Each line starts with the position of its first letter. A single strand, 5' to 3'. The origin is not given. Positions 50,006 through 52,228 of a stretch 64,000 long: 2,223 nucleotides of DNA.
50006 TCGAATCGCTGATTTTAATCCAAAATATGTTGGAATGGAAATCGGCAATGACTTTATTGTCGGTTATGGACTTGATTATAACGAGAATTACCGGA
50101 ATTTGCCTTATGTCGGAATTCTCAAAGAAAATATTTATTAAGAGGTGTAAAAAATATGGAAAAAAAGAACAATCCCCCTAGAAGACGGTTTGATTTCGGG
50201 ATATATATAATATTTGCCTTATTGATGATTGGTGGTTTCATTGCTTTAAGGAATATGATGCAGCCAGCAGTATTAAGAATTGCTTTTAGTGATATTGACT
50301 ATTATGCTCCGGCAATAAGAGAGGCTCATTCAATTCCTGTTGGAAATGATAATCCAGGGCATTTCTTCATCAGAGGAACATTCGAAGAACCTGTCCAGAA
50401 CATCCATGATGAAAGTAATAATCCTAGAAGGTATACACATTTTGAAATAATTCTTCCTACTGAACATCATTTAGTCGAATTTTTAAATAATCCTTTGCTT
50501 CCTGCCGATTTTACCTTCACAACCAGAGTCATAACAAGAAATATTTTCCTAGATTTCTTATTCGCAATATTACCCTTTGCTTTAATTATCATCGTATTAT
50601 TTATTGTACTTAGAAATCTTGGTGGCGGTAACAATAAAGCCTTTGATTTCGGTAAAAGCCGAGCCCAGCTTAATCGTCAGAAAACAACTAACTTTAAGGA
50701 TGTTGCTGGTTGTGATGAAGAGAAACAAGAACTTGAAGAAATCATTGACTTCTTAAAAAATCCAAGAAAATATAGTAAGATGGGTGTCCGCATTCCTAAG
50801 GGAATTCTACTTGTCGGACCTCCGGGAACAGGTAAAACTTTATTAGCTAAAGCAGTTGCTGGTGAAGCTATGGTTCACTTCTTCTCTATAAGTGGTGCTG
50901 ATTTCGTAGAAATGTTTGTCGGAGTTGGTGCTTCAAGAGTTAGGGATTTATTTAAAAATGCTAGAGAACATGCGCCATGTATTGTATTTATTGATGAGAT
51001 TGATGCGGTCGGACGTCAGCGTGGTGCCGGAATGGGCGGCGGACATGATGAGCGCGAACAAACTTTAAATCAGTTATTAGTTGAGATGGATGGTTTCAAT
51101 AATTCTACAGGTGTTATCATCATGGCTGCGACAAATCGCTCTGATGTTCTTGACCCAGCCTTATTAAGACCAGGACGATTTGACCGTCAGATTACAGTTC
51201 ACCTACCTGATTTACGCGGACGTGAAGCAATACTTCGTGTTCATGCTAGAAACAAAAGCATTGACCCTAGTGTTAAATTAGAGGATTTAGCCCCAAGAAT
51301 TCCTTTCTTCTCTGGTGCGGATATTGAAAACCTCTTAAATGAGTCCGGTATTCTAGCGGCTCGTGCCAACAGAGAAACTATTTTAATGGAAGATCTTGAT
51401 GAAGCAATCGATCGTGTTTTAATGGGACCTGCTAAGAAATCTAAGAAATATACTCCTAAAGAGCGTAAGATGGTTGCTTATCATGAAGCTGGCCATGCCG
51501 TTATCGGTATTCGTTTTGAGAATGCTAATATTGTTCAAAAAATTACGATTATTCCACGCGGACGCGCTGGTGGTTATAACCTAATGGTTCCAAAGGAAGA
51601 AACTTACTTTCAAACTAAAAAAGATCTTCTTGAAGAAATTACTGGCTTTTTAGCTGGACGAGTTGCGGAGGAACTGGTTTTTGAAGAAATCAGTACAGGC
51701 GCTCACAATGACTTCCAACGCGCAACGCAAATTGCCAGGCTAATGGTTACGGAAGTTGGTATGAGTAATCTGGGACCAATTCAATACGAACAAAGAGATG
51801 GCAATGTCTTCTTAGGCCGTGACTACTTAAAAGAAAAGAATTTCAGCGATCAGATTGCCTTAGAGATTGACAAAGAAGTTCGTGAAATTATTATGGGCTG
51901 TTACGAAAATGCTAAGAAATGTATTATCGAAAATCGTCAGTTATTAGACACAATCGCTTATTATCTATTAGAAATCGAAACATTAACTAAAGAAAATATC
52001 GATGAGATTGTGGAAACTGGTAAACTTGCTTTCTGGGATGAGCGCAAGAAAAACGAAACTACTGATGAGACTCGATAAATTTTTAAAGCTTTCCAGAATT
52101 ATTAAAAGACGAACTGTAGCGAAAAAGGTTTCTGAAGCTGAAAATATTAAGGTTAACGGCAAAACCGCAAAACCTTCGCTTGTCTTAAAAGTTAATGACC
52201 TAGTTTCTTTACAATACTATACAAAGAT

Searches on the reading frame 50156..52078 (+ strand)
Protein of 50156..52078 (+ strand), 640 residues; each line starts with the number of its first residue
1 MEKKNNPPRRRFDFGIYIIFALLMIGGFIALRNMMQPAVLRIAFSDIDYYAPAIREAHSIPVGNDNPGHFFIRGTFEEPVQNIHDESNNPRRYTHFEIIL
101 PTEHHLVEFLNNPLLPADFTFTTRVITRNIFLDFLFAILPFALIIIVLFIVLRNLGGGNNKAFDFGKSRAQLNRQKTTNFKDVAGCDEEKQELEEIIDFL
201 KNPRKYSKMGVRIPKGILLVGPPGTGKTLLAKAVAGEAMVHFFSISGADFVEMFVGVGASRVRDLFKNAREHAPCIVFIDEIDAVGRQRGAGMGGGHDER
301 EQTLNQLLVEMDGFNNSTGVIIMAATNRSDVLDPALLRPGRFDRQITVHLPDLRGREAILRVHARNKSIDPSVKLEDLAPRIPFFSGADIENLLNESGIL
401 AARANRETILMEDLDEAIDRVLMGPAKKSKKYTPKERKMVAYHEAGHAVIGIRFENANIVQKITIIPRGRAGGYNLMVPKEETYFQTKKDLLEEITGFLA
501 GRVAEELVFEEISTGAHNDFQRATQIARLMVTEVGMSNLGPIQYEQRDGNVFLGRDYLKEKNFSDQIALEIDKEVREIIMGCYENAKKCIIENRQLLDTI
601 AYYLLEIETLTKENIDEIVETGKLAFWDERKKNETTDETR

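Call 65: search_protein_families(library=pfam, proteins=[window:50156-52078:+], max_evalue=0.00001)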
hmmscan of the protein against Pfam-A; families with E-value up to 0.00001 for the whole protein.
window:50156-52078:+ (640 aa): 3 families
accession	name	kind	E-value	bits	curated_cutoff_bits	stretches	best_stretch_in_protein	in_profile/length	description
PF01434.24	Peptidase_M41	-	7.2e-67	225.4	29.9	1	433-618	4-191/191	Peptidase family M41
PF00004.35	AAA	-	2.4e-46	157.8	21.2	1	217-349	1-130/131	ATPase family associated with various cellular activities (AAA)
PF17862.7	AAA_lid_3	-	1.3e-08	34.7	27.2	1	373-416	2-45/45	AAA+ lid domain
